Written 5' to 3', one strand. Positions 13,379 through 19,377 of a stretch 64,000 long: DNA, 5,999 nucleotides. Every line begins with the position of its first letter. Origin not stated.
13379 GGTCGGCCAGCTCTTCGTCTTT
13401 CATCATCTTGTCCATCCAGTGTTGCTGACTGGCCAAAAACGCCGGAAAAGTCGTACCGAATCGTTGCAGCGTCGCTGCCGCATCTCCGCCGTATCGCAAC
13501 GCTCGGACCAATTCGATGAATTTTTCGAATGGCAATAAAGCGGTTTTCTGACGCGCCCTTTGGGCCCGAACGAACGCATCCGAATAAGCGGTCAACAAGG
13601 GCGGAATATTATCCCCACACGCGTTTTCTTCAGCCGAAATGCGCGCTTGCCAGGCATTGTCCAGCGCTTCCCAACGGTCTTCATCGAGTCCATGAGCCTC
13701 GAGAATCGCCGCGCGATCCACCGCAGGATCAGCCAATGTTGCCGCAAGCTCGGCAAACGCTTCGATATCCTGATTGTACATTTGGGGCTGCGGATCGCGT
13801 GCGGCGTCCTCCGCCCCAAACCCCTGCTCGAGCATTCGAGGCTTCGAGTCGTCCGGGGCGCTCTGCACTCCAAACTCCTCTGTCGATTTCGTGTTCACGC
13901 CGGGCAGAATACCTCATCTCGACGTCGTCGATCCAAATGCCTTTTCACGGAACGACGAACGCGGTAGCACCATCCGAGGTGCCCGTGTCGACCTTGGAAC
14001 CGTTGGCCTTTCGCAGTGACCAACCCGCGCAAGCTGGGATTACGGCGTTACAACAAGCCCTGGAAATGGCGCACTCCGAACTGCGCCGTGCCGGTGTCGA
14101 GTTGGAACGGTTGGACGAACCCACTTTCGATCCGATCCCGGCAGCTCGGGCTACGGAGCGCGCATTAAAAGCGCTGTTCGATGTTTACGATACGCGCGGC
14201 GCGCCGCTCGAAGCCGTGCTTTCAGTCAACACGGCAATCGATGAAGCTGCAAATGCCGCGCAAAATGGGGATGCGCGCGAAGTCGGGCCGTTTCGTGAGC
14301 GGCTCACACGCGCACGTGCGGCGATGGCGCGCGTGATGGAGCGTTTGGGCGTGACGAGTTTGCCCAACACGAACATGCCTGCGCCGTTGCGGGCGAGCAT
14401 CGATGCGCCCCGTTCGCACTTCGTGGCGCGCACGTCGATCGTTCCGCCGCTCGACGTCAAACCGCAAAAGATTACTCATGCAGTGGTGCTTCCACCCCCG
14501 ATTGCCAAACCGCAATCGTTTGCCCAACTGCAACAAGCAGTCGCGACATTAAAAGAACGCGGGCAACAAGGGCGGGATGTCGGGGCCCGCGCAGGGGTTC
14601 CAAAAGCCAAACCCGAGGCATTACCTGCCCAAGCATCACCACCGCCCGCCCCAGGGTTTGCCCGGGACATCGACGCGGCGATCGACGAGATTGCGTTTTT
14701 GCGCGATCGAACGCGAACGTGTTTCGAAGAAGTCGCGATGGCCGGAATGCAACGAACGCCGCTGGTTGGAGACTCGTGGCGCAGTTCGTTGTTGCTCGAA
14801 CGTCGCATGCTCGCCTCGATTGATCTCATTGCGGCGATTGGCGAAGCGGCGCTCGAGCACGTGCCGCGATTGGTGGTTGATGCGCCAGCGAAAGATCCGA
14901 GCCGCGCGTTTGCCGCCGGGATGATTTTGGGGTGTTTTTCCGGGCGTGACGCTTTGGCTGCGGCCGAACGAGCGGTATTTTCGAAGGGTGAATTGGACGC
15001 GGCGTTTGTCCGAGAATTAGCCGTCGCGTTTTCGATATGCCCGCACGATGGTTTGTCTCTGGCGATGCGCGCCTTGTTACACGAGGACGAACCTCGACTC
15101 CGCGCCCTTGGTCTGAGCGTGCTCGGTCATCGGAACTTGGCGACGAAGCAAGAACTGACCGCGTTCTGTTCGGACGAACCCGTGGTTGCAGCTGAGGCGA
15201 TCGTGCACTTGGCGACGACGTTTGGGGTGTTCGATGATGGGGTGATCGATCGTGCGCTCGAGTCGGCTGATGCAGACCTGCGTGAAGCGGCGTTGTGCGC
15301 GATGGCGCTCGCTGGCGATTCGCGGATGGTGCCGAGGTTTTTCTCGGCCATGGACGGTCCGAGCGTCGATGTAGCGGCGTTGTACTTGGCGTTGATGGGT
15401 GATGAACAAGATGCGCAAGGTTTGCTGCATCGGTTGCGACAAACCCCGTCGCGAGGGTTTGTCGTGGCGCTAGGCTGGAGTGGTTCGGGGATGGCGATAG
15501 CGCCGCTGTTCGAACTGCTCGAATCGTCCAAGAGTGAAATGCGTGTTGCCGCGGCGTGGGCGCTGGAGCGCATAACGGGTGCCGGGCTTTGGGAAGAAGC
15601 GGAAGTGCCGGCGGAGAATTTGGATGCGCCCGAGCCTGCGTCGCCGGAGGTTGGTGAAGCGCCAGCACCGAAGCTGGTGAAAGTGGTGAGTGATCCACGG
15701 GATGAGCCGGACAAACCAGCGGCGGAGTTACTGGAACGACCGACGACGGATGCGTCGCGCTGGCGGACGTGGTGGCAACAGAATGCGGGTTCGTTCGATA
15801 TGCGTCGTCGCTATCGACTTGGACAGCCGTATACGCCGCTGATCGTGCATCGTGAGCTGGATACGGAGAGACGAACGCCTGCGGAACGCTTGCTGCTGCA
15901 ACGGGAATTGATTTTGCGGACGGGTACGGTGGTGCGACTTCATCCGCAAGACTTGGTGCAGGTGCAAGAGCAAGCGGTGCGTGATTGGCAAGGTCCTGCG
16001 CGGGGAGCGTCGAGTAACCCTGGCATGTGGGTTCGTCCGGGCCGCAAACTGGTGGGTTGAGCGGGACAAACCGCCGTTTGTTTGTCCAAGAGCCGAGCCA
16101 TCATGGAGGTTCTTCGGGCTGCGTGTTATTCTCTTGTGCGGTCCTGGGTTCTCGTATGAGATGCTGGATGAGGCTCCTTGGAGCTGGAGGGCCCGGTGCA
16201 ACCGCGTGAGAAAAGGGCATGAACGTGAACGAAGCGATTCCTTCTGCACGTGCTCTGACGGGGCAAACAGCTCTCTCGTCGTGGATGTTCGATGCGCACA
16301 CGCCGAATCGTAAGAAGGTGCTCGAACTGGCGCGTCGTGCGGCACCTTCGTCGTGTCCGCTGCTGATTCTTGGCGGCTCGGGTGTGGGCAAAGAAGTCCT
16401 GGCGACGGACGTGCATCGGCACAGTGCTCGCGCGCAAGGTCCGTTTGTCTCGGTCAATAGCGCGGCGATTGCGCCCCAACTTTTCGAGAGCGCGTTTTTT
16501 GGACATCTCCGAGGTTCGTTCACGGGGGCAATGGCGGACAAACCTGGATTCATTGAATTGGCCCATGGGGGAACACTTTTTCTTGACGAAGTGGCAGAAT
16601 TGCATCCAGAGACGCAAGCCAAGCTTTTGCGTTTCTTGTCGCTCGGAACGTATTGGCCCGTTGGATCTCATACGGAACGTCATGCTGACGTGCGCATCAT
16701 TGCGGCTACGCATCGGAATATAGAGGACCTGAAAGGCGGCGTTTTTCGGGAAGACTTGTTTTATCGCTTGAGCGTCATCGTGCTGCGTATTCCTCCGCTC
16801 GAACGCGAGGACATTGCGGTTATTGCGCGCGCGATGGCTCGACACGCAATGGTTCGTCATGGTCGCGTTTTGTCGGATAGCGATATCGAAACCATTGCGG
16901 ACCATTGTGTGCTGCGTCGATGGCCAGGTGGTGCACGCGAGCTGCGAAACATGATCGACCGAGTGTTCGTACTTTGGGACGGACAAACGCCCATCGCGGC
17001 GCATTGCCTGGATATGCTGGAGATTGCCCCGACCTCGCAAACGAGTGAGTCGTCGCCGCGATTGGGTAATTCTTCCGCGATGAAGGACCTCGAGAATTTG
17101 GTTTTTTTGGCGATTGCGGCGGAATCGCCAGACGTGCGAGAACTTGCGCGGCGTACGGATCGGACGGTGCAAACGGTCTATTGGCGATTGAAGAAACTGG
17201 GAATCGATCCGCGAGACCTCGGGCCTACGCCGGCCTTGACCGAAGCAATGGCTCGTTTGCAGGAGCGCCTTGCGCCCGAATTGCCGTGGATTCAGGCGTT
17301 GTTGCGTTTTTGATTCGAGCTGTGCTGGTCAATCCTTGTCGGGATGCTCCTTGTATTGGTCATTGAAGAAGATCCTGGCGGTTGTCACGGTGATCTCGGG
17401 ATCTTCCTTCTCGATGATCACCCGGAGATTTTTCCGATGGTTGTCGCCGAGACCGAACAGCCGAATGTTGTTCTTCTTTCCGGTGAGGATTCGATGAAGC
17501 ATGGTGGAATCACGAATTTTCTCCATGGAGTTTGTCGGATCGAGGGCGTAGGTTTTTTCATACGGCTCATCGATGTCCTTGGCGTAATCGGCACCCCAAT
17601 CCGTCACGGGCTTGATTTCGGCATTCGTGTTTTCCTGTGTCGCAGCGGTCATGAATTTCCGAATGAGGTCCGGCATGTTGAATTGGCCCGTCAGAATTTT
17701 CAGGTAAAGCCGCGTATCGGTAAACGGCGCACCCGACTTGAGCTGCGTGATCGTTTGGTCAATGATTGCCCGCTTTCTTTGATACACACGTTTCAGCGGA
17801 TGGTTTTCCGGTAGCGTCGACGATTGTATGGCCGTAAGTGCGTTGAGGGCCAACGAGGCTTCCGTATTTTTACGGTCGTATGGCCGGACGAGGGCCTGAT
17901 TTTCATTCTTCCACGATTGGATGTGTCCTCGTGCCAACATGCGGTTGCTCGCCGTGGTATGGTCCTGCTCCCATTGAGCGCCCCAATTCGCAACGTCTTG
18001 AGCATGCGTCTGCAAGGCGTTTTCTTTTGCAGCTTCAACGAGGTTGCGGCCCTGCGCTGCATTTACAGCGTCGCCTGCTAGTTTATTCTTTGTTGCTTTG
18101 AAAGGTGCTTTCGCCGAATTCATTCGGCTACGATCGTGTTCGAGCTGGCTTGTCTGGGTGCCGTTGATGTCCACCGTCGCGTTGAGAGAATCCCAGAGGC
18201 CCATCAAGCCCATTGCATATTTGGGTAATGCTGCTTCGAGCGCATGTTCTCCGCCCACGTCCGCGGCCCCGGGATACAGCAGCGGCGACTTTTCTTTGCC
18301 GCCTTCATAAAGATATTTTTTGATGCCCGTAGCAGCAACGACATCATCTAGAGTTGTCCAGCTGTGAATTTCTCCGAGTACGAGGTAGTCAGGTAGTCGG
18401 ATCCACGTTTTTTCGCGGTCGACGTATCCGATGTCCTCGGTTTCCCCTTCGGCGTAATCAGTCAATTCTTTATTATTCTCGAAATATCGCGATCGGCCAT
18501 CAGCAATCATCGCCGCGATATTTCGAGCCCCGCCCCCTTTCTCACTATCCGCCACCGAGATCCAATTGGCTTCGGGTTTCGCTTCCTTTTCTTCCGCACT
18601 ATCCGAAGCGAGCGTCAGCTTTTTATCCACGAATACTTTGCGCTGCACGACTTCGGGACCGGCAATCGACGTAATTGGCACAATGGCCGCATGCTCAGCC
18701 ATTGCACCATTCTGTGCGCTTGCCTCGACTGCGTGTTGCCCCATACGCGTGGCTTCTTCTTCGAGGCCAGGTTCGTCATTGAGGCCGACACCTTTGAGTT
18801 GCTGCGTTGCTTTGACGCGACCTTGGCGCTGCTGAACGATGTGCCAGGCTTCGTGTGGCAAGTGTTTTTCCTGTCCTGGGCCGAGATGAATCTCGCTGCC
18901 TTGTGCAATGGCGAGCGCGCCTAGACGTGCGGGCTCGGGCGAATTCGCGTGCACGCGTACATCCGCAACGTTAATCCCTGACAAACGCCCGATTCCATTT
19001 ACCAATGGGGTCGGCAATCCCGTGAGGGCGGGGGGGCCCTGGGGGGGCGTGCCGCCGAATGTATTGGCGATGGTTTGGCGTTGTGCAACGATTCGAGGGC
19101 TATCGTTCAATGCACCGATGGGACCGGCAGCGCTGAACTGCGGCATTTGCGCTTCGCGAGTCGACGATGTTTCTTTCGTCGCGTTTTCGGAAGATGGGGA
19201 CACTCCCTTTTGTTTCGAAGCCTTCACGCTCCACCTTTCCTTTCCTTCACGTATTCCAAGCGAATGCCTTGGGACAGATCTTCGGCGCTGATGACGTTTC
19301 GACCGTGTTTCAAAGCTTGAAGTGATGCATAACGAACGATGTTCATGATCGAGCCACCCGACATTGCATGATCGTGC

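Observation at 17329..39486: Complete 22-kb extracellular contractile injection system (eCIS) operon with non-canonical layout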

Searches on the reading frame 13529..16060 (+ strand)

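Call 8: search_protein_families(library=pfam, proteins=[window:13529-16060:+], max_evalue=0.001)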
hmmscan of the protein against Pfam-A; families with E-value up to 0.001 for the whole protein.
window:13529-16060:+ (843 aa): 1 family
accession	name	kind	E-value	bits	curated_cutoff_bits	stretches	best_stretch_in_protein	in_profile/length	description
PF13646.12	HEAT_2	-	7.1e-08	33.1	27.7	0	645-683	21-59/88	HEAT repeats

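Call 55: search_protein_families(library=ncbifam, proteins=[window:13529-16060:+], max_evalue=0.01)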
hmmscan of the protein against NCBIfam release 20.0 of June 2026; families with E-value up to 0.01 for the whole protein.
window:13529-16060:+ (843 aa): 1 family
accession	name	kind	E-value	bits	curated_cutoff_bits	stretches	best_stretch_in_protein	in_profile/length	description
TIGR02270.1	TIGR02270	subfamily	2.4e-16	59.8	206.8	1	423-778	37-374/410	TIGR02270 family protein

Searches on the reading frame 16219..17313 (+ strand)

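Call 5: search_protein_families(library=pfam, proteins=[window:16219-17313:+], max_evalue=0.01)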
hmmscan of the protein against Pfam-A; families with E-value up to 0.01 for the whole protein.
window:16219-17313:+ (364 aa): 7 families
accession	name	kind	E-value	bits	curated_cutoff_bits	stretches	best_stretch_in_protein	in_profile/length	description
PF00158.32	Sigma54_activat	-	6.5e-57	192.3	20.2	1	28-189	5-167/168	Sigma-54 interaction domain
PF14532.12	Sigma54_activ_2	-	6.4e-15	56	25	1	41-194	17-138/138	Sigma-54 interaction domain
PF07728.20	AAA_5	-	4.2e-07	30.5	22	1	47-167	1-124/139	AAA domain (dynein-related subfamily)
PF25601.1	AAA_lid_14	-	1.2e-05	25.4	27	1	196-262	4-69/87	AAA+ ATPase lid domain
PF01078.27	Mg_chelatase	-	1.4e-05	25.1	20.3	1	103-135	93-125/207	Magnesium chelatase, subunit ChlI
PF00004.35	AAA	-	0.00031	21.6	21.2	1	48-181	1-123/131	ATPase family associated with various cellular activities (AAA)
PF13191.12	AAA_16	-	0.0015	19.5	32.6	1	34-137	12-117/167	AAA ATPase domain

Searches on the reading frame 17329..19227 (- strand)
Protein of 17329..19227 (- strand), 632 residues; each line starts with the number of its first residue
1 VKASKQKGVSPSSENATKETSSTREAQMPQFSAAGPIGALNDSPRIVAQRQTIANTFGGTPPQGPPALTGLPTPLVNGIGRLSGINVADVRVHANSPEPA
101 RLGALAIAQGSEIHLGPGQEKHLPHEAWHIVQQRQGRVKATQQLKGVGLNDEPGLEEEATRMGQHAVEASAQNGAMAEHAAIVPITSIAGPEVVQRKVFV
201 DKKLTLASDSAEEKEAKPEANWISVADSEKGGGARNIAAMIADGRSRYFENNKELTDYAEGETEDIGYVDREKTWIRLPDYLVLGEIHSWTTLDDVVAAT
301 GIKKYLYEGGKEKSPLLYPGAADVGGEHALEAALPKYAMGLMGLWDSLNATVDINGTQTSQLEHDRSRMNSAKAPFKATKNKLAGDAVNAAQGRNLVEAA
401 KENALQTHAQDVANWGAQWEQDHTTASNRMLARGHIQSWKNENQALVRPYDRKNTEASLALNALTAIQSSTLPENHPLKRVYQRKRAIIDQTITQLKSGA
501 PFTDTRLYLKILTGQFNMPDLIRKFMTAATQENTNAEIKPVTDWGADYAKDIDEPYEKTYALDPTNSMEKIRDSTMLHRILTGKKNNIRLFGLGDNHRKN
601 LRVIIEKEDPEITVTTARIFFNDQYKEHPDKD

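Call 5: search_protein_families(library=pfam, proteins=[window:17329-19227:-], max_evalue=0.01)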
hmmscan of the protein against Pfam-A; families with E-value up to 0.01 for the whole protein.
window:17329-19227:- (632 aa): 1 family
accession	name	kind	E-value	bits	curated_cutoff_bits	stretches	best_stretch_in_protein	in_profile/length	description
PF13699.11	eCIS_core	-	2.8e-06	27.9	22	1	72-136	3-78/79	eCIS core domain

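Call 33: search_solved_structures(query=window:17329-19227:-, max_evalue=1)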
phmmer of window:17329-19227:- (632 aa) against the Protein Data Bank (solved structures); distinct sequences matched with E-value up to 1: 0.

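Call 55: search_protein_families(library=ncbifam, proteins=[window:17329-19227:-], max_evalue=0.01)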
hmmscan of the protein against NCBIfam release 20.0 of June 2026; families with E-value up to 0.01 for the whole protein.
window:17329-19227:- (632 aa): 0 families
